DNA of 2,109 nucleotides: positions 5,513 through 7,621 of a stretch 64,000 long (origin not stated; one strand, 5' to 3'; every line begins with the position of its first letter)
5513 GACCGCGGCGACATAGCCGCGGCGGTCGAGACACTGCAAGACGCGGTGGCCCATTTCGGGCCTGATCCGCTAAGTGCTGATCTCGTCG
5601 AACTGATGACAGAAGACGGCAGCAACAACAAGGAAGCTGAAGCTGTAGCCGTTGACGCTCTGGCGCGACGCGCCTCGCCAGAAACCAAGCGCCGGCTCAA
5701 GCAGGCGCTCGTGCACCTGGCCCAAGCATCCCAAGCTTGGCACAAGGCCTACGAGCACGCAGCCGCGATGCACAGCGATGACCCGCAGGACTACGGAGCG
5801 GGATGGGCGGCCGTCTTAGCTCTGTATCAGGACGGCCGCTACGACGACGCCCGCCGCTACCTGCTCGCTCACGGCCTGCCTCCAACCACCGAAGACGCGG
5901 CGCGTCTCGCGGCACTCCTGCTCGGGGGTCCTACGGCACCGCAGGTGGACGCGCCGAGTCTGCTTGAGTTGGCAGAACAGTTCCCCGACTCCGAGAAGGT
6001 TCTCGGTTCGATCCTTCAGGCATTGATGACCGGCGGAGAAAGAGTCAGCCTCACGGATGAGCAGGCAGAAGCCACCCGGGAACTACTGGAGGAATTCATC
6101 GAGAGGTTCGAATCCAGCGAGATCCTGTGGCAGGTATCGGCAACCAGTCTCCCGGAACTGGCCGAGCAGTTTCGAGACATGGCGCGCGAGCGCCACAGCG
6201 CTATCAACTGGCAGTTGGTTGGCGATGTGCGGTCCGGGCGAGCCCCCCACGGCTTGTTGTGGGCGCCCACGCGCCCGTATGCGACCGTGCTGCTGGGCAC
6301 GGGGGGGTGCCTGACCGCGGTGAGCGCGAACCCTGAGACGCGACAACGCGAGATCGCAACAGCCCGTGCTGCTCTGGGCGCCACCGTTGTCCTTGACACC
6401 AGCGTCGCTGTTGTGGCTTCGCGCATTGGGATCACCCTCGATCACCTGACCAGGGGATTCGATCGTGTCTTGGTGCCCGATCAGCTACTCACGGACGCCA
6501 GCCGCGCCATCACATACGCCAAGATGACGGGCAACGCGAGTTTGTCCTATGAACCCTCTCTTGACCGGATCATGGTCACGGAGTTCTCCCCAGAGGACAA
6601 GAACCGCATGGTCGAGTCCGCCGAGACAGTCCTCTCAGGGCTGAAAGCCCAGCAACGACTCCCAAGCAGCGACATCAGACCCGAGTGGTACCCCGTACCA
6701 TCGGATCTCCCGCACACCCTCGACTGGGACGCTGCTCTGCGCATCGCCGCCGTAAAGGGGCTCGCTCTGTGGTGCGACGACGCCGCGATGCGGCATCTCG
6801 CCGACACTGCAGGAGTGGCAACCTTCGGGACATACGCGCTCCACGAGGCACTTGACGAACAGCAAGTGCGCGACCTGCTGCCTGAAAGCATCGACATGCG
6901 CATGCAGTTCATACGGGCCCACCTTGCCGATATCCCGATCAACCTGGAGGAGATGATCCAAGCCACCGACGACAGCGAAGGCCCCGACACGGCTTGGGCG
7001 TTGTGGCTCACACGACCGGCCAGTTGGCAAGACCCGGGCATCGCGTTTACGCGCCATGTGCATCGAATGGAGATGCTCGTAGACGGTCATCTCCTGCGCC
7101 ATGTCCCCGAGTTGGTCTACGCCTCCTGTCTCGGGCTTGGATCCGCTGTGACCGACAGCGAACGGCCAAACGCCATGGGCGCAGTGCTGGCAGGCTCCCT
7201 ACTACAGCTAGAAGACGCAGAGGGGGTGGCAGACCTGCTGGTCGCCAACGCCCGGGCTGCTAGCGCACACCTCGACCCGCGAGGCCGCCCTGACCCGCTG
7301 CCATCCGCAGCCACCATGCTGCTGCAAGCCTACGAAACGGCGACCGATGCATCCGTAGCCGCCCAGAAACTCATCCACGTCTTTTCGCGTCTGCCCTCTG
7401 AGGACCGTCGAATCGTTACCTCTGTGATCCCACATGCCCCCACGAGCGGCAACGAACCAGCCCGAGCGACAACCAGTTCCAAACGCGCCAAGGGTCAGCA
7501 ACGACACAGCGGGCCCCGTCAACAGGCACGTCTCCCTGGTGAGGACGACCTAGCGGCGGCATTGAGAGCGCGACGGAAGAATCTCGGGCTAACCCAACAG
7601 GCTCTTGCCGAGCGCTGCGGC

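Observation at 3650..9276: HipA kinase paired with a 1457-aa DUF4062 / TPR-like / PIN-like / double-HTH protein instead of a small HipB: candidate undescribed HipBA-derived sensor or defence module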

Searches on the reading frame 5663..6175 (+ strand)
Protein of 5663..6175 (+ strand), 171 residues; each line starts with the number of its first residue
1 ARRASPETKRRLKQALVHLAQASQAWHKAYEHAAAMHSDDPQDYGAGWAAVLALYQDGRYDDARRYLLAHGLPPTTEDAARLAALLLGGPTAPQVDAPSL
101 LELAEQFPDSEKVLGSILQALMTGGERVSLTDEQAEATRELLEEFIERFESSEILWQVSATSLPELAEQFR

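Call 99: search_solved_structures(query=A7, max_evalue=10)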
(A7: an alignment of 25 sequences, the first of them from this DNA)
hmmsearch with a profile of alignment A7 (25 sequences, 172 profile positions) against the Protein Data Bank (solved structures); distinct sequences matched with E-value up to 10: 54.
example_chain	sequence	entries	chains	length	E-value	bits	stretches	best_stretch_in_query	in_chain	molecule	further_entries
9qhb_A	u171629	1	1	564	2.6e-44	154.1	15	21-79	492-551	Engineered tetratricopeptide repeat protein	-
8bu0_A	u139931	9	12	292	1.7e-31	112.3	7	20-79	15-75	Consensus tetratricopeptide repeat protein | Crystal structure of an 8-repeat consensus TPR superhelix with Zinc. | Monomer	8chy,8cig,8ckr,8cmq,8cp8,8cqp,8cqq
9qhc_A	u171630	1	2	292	9.3e-24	87.1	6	21-79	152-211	Engineered tetratricopeptide repeat protein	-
2fo7_A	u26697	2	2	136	3.9e-16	62.3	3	20-79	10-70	SYNTHETIC CONSENSUS TPR PROTEIN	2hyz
8ch0_A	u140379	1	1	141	4.6e-16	62.1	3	21-79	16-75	Consensus tetratricopeptide repeat protein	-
9gzg_A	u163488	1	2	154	4.6e-10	42.6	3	19-79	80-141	Engineered CTPR protein with glutamic acids for conductivity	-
1na0_A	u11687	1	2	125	2.8e-09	40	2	21-80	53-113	designed protein CTPR3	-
3kd7_A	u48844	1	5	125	3.7e-09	39.6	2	18-79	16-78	CTPR390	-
6vfi_B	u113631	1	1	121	1.7e-08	37.5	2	10-79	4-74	O43_dn18B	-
6v8e_A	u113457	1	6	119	1.8e-08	37.3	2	11-79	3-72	Designed protein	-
7obi_A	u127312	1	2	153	2e-08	37.2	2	19-86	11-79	CTPR-rv4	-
6vfh_A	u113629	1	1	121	5.7e-08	35.7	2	10-79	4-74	T33_dn10A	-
2wqh_A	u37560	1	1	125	6.3e-08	35.6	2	20-80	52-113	CTPR3Y3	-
6vfj_B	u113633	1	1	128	7.2e-08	35.4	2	11-79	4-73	I53_dn5B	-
8ur5_A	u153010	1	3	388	5.5e-06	29.3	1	12-79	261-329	Trimer head HA,Hemagglutinin HA1 chain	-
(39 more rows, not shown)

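Call 100: search_protein_families(library=pfam, alignment_id=A7, max_evalue=10)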
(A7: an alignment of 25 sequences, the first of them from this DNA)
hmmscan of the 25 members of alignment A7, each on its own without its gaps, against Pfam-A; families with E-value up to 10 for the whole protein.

A. member 1, seq(171 aa): 7 families
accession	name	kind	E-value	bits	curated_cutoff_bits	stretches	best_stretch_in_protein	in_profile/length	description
PF13428.12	TPR_14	-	0.0044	18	23.5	1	48-76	5-34/44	Tetratricopeptide repeat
PF24989.1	DUF7776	-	0.041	14.8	27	1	102-148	4-47/70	Domain of unknown function (DUF7776)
PF19751.4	DUF6238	-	0.093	13.1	29.1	1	2-39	63-100/152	Family of unknown function (DUF6238)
PF14559.12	TPR_19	-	0.17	12.6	25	1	22-85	3-64/68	Tetratricopeptide repeat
PF13991.11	BssS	-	0.18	12.4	27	1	125-155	37-67/72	BssS protein family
PF00373.23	FERM_M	-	0.19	12.6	23.8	1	60-87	16-43/112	FERM central domain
PF21484.3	Chp1-like_PIN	-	0.32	11.3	27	1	47-72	97-122/148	Chromo domain-containing protein 1-like, PIN domain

B. families by the number of members that match (of 25 scanned): 40 families (the first 25 are shown)
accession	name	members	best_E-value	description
PF13428.12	TPR_14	12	3e-05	Tetratricopeptide repeat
PF14559.12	TPR_19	7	7.6e-07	Tetratricopeptide repeat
PF13432.12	TPR_16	7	0.00048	Tetratricopeptide repeat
PF07721.20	TPR_4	3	1.6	Tetratricopeptide repeat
PF13174.12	TPR_6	2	8.4e-05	Tetratricopeptide repeat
PF06812.17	ImpA_N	2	0.00089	ImpA, N-terminal, type VI secretion system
PF07719.23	TPR_2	2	0.002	Tetratricopeptide repeat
PF12895.13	ANAPC3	2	0.0067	Anaphase-promoting complex, cyclosome, subunit 3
PF13646.12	HEAT_2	2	0.014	HEAT repeats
PF13424.12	TPR_12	2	0.015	Tetratricopeptide repeat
PF14863.12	Alkyl_sulf_dimr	2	0.024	Alkyl sulfatase dimerisation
PF03704.23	BTAD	1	0.00018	Bacterial transcriptional activator domain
PF14561.12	TPR_20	1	0.0012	Tetratricopeptide repeat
PF25064.1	ARM_TT21_5th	1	0.0041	TT21 fifth ARM repeats domain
PF23914.1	TPR_CcmH_CycH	1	0.012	Cytochrome c-type biogenesis protein H TPR domain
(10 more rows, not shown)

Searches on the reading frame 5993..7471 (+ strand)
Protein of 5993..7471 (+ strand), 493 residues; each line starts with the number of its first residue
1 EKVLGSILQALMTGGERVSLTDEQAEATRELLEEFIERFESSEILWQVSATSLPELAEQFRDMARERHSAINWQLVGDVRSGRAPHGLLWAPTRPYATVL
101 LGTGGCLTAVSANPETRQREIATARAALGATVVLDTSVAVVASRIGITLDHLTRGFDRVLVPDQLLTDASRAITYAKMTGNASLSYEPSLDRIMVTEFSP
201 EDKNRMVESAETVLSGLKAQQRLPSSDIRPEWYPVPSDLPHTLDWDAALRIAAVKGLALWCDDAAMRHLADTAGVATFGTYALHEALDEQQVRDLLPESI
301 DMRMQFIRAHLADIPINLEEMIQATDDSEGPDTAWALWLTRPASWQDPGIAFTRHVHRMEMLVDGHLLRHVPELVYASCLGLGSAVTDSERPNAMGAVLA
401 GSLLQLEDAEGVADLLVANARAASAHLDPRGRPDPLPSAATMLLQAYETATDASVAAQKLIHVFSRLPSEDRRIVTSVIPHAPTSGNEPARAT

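Call 40: find_homologous_proteins(query=A2, max_evalue=0.001)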
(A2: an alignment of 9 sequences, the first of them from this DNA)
Query A2 (9 sequences) (493 aa, profile of the alignment): 1 proteins with E <= 0.001 among 8000 candidates.
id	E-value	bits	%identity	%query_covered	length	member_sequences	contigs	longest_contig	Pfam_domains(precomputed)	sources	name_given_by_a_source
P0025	1.5e-73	266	39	48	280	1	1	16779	PF20698.4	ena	-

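Call 59: search_protein_representatives(alignment_id=A3)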
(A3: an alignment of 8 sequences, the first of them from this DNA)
Query: 8 sequences, 494 profile positions. Proteins with E-value up to 0.001 (for the whole library): 746; up to 1e-10: 515; up to 1e-30: 93. The best 150 are listed.
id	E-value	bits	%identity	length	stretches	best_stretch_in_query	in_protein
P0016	1.3e-259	878.4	-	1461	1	1-492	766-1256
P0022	1.3e-233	792.7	-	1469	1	1-493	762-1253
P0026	9.7e-113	394.0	-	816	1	1-480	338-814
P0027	8.7e-111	387.5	-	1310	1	1-481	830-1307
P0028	8.3e-110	384.3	-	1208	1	1-483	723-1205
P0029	4.7e-108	378.5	-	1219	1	1-480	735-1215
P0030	4.7e-102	358.7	-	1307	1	1-480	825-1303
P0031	7.6e-99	348.1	-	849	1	1-480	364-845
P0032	3.3e-97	342.7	-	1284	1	1-444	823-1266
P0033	6.2e-97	341.8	-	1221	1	1-481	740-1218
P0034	3.0e-92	326.4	-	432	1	74-480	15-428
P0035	4.2e-86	306.1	-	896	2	1-481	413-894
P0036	3.6e-82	293.1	-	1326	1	2-484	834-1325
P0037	9.1e-81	288.5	-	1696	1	1-485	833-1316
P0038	6.1e-80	285.8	-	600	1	13-480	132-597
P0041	6.3e-77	275.8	-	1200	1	16-480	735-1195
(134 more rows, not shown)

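Call 61: predict_structure(alignment_id=A3)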
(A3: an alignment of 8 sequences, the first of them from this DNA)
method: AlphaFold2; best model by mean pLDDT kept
length: 493 residues; sequences in the alignment: 8
mean_pLDDT: 67.2   pTM: 0.62
mean pLDDT of the five models: 67.2, 67.0, 65.7, 59.2, 51.3
residues with pLDDT >= 90: 63; 70-90: 190; 50-70: 122; < 50: 118
segments of 3 or more residues with pLDDT < 50: 16-18, 41-112, 182-197, 233-244, 484-493
pLDDT, mean of each block of 10 residues (from residue 1): 52 50 58 55 43 38 34 38 35 31 31 67 91 80 72 87 71 56 41 47 60 75 69 44 58 88 67 80 82 73 78 72 80 76 69 86 83 85 72 89 89 90 70 84 91 89 91 88 46 38
secondary structure, 60 per line:
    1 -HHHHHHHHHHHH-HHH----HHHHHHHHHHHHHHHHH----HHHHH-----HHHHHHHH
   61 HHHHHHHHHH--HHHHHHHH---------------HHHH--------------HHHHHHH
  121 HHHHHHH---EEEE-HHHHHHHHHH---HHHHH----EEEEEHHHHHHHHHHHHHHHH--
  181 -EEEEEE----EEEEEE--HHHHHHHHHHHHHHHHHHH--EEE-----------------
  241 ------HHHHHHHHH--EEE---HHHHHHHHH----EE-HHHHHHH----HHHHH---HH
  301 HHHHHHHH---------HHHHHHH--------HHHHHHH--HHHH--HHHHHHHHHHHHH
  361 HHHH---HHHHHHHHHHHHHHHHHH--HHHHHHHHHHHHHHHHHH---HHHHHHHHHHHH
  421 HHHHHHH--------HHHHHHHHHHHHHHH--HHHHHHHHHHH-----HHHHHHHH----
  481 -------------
elements in order: H2-13 H22-38 H43-47 H53-70 H73-80 H96-99 H114-127 E131-134 H136-145 H149-153 E158-162 H163-178 E182-187 E192-197 H200-218 E221-223 H247-255 E258-260 H264-272 H280-286 H291-295 H299-308 H318-324 H333-339 H342-345 H348-364 H368-385 H388-405 H409-427 H436-450 H453-463 H469-476

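Call 65: fold_search(model_id=the predicted structure, library=pdb)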
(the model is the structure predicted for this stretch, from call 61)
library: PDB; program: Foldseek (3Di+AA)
matches with E <= 10: 248; with E <= 0.001: 0
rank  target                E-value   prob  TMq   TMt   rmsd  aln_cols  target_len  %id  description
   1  3ix7_A                2.0e-02  1.00  0.19  0.59   6.4       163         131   21  Crystal structure of a domain of functionally unknown protein from Thermus thermophilus HB8 (released 2009-09-22)
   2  3ix7_B                2.4e-02  1.00  0.17  0.51   7.4       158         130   21  Crystal structure of a domain of functionally unknown protein from Thermus thermophilus HB8 (released 2009-09-22)
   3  5f4h_B                1.8e-01  0.99  0.18  0.20   8.3       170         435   10  Archael RuvB-like Holiday junction helicase (released 2016-12-21)
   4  2mdt_MODEL_1_A        2.8e-01  0.99  0.17  0.58   6.4       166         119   11  a PilT N-terminus domain protein SSO1118 from hyperthemophilic archaeon Sulfolobus solfataricus P2 (released 2013-11-20)
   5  9sob_A16              3.1e-01  0.09  0.13  0.09  29.6       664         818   11  Structural Model of the Nuclear Pore Complex in Arabidopsis thaliana (released 2025-11-05)
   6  9sob_A48              4.5e-01  0.08  0.13  0.10  27.7       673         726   10  Structural Model of the Nuclear Pore Complex in Arabidopsis thaliana (released 2025-11-05)
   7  8cwy_A                8.1e-01  0.44  0.24  0.25  15.9       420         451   10  Accurate computational design of genetically encoded 3D protein crystals (released 2023-11-01)
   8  3zgq                  1.0e+00  0.12  0.16  0.17  18.6       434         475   11  Crystal structure of human interferon-induced protein IFIT5 (released 2013-01-23)
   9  9d69                  1.0e+00  0.05  0.10  0.11  27.0       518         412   13  Human excitatory amino acid transporter 3 (EAAT3) with bound L-Cysteine in an intermediate outward facing state (slight  (released 2025-01-22)
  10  8pj1_y                1.0e+00  0.09  0.15  0.12  36.1       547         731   12  Structure of human 48S translation initiation complex in open codon scanning state (48S-1) (released 2024-08-14)
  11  8fgw_D                1.0e+00  0.08  0.11  0.06  18.0       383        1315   12  Human IFT-A complex structures provide molecular insights into ciliary transport (released 2023-02-22)
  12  9sob_A                1.0e+00  0.06  0.13  0.10  30.7       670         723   11  Structural Model of the Nuclear Pore Complex in Arabidopsis thaliana (released 2025-11-05)
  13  6q6g_J                1.1e+00  0.07  0.13  0.12  16.6       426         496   13  Cryo-EM structure of the APC/C-Cdc20-Cdk2-cyclinA2-Cks2 complex, the D1 box class (released 2019-09-11)
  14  2fe1                  1.2e+00  0.77  0.18  0.52   5.6       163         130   14  Crystal Structure of PAE0151 from Pyrobaculum aerophilum (released 2005-12-27)
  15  9gaw_J                1.2e+00  0.05  0.11  0.11  24.5       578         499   13  High-resolution structure of the Anaphase-promoting complex/cyclosome (APC/C) bound to co-activator Cdh1 (released 2024-08-14)
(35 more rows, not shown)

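Call 70: find_encoding_contigs(protein=P0028, flank=5000, max_places=3)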
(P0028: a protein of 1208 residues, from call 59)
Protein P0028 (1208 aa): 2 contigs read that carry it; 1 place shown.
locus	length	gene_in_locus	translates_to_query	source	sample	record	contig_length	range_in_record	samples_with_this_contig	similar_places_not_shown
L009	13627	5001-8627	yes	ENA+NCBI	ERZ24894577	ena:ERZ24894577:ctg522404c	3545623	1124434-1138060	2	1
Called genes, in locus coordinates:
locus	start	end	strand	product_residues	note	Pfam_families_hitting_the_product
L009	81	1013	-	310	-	-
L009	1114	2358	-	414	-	PF02661:Fic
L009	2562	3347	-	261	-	PF14355:Abi_C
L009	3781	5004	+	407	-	PF02661:Fic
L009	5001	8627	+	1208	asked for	PF13271:DUF4062, PF20698:PIN-TPR-GreABC (weak)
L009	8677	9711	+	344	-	-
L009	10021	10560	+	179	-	-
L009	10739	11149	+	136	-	-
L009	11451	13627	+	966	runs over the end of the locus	PF06634:DUF1156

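Call 71: find_encoding_contigs(protein=P0037, flank=5000, max_places=2)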
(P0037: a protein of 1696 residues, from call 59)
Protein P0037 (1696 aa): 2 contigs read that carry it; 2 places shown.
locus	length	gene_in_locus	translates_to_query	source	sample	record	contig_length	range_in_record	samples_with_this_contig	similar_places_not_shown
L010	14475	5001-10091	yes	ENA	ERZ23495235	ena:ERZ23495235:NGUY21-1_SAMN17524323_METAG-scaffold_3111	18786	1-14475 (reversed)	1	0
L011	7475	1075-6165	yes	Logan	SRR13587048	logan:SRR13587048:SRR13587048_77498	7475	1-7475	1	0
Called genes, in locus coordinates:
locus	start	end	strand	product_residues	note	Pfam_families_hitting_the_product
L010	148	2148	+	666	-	PF12161:HsdM_N, PF02384:N6_Mtase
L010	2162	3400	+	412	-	-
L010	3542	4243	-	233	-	-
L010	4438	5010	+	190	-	-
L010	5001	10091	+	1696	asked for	-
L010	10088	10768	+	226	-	-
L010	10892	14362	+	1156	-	PF04313:HSDR_N, PF00270:DEAD, PF04851:ResIII, PF18766:SWI2_SNF2, PF22679:T1R_D3-like, PF04326:SLFN_AlbA_2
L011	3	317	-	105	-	?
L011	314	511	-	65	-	-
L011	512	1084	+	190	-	-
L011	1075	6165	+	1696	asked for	-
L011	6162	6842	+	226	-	-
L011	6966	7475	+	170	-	?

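Call 90: find_encoding_contigs(protein=P0033, flank=4000, max_places=2)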
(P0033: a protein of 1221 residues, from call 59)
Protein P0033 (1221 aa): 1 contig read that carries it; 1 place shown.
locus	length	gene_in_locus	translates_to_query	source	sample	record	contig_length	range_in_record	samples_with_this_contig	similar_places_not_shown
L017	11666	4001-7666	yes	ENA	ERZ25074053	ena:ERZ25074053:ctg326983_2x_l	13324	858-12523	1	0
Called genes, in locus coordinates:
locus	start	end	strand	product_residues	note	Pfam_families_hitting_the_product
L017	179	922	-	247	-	PF00459:Inositol_P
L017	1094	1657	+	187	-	-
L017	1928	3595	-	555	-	PF13289:SIR2_2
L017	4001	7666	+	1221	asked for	PF13271:DUF4062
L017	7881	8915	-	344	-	PF13542:HTH_Tnp_ISL3 (weak), PF01610:DDE_Tnp_ISL3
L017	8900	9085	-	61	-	-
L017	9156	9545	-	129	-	-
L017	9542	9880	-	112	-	PF13518:HTH_28 (weak)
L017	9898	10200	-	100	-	PF01527:HTH_Tnp_1 (weak)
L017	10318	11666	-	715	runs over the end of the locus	?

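Call 91: find_encoding_contigs(protein=P0041, flank=4000, max_places=2)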
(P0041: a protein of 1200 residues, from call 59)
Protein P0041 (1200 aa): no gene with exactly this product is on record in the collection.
